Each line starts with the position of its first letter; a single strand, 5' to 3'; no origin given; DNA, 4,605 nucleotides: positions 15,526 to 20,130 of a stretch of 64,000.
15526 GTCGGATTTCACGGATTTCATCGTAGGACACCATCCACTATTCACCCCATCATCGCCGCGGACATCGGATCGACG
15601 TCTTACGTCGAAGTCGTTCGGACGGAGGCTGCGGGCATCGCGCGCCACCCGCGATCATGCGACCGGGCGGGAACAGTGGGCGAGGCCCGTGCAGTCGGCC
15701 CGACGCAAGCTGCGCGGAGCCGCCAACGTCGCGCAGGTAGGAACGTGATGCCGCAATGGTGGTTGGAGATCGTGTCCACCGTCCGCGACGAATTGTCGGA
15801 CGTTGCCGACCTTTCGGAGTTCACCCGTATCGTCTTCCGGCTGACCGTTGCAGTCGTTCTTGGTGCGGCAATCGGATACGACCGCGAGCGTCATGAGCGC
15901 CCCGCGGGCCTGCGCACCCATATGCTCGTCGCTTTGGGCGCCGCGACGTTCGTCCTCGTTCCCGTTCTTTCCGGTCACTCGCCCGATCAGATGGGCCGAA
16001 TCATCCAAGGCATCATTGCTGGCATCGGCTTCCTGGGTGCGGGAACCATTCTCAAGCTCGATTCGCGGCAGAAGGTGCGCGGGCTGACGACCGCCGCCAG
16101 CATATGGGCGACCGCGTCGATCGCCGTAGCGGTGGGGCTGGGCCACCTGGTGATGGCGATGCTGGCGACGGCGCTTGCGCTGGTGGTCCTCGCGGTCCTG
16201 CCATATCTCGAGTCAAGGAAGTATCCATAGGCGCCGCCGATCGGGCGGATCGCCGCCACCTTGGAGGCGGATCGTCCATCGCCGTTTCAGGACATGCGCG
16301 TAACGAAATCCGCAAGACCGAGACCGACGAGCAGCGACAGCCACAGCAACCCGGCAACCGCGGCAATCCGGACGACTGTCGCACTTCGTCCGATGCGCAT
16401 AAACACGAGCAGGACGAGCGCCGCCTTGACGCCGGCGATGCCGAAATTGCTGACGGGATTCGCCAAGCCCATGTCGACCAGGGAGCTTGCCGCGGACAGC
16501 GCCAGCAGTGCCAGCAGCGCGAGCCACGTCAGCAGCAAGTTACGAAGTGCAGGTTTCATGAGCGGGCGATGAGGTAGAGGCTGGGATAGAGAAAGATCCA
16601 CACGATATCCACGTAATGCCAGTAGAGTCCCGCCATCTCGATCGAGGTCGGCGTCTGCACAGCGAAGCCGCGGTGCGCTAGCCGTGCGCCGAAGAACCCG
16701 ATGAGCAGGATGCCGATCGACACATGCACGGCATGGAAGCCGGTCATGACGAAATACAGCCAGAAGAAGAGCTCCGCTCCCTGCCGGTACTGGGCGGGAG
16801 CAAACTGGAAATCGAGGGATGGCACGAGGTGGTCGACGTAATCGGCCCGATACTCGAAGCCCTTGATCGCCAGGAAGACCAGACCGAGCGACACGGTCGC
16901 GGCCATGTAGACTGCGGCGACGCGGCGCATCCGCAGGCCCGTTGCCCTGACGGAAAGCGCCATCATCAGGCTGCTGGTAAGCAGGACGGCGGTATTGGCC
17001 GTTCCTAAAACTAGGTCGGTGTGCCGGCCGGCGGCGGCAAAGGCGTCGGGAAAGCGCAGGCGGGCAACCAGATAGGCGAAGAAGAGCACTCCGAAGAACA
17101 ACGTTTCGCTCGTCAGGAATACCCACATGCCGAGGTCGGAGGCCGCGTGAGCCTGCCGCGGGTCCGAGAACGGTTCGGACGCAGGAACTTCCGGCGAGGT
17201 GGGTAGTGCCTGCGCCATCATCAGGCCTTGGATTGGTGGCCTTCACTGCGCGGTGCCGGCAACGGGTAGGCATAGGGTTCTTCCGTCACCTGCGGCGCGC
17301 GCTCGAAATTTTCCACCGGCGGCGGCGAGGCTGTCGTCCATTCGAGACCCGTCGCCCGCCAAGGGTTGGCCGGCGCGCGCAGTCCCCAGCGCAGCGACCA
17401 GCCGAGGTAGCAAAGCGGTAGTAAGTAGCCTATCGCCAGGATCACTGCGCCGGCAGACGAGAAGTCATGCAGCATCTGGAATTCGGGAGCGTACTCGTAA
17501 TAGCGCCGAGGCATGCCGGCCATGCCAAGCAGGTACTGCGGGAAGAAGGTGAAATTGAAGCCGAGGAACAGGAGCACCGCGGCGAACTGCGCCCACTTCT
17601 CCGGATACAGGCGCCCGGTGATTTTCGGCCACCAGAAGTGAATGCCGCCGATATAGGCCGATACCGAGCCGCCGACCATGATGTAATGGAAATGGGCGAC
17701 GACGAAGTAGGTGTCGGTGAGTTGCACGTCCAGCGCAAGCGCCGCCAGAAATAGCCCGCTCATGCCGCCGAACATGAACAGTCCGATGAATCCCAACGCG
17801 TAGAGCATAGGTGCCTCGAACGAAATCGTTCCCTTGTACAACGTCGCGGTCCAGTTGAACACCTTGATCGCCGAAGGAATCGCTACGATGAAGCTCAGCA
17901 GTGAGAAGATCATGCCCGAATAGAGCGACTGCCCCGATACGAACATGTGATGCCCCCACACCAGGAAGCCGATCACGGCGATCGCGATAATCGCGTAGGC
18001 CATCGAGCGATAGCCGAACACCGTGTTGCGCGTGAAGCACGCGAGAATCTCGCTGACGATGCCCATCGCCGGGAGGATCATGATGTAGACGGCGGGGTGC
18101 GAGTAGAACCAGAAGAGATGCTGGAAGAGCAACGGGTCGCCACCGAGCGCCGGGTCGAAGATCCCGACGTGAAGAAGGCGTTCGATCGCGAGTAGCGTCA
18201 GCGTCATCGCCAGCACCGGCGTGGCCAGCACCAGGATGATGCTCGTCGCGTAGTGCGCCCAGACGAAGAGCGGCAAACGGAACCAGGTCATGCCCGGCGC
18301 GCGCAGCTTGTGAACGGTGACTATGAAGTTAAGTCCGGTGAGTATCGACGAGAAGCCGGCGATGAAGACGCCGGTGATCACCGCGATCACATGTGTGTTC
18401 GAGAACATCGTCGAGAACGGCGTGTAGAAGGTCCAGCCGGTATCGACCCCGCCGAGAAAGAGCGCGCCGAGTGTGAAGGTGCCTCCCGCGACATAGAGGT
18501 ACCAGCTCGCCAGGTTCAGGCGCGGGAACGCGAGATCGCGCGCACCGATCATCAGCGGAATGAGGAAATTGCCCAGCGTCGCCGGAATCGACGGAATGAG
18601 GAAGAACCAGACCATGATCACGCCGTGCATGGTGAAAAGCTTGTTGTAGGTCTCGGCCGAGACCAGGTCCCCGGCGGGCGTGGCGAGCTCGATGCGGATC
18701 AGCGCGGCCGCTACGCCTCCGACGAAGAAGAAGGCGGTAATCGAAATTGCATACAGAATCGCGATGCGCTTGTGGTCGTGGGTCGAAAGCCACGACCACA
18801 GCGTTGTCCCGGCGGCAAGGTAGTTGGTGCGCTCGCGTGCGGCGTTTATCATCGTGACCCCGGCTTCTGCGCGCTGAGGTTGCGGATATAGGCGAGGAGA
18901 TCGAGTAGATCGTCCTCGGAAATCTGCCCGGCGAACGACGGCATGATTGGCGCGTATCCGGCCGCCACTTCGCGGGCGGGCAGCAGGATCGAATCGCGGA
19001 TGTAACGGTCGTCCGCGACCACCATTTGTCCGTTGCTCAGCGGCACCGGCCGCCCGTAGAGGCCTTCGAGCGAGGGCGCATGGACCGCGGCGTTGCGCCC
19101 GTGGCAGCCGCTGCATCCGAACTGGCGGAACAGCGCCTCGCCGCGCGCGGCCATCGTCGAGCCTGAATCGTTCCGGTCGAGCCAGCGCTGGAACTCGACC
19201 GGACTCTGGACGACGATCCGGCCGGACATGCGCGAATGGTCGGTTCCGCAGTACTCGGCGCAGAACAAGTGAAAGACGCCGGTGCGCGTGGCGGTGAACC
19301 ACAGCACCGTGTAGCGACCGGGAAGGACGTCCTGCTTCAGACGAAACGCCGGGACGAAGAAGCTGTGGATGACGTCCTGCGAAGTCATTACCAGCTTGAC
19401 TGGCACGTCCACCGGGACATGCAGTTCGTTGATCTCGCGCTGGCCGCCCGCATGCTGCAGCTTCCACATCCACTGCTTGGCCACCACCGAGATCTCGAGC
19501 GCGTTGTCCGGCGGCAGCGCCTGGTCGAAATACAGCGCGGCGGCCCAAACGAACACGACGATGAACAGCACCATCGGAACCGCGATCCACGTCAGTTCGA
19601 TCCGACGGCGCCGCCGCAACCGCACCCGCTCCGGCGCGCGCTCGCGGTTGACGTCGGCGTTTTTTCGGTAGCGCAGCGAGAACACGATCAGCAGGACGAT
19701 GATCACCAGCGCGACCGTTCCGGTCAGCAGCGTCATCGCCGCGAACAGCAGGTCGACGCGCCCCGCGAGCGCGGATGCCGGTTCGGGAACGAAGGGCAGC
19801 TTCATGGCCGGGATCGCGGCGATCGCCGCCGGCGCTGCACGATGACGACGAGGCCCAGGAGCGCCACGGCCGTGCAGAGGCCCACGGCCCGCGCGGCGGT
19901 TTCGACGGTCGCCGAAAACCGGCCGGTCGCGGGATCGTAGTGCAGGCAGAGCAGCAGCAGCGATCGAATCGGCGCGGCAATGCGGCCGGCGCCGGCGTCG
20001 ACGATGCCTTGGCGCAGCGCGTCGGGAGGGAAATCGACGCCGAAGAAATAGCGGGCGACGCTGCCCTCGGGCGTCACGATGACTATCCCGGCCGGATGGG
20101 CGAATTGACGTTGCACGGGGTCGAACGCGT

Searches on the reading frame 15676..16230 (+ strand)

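Call 21: search_protein_families(library=pfam, proteins=[window:15676-16230:+], max_evalue=0.001)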
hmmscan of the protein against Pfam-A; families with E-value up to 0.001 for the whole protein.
window:15676-16230:+ (184 aa): 1 family
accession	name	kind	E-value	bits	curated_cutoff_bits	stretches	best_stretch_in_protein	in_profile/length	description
PF02308.21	MgtC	-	6.6e-39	133.4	31.4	1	56-180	1-120/121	MgtC family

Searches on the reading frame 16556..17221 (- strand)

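Call 21: search_protein_families(library=pfam, proteins=[window:16556-17221:-], max_evalue=0.001)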
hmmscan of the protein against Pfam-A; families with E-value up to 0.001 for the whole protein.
window:16556-17221:- (221 aa): 1 family
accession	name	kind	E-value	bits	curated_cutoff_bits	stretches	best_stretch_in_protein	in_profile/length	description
PF00510.24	COX3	-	1.5e-15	58.2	23.8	1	29-217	77-255/258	Cytochrome c oxidase subunit III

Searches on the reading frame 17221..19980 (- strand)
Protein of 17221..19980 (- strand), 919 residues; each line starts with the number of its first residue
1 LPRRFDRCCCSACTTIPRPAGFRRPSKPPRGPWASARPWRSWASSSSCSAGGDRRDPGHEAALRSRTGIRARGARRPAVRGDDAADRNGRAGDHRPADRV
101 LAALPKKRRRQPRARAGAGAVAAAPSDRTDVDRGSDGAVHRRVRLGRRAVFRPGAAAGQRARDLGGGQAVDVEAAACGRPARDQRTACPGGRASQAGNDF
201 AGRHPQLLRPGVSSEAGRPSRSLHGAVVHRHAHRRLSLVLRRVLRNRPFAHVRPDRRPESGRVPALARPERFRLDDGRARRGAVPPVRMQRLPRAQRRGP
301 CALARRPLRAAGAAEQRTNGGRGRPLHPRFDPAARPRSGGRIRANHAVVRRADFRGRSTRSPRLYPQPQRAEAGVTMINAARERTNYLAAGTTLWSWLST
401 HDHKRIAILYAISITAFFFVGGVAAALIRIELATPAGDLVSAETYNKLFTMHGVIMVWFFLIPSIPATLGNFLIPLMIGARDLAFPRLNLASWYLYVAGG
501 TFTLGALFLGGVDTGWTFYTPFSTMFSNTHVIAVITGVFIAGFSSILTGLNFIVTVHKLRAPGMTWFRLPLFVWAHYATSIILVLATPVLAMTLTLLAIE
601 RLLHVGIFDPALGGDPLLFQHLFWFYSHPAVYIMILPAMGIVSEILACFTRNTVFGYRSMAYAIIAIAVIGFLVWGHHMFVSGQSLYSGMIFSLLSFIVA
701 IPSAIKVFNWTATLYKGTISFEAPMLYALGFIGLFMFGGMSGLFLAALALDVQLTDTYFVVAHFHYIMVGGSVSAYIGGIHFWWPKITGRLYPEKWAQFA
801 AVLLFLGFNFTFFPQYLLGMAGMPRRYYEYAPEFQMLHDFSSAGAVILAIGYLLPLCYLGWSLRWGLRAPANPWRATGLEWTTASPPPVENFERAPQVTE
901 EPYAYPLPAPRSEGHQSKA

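Call 21: search_protein_families(library=pfam, proteins=[window:17221-19980:-], max_evalue=0.001)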
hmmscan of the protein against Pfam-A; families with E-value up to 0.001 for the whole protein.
window:17221-19980:- (919 aa): 1 family
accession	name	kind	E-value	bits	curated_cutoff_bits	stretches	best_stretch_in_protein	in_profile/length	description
PF00115.25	COX1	-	5.1e-147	490.7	34.8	1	405-847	1-436/436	Cytochrome C and Quinol oxidase polypeptide I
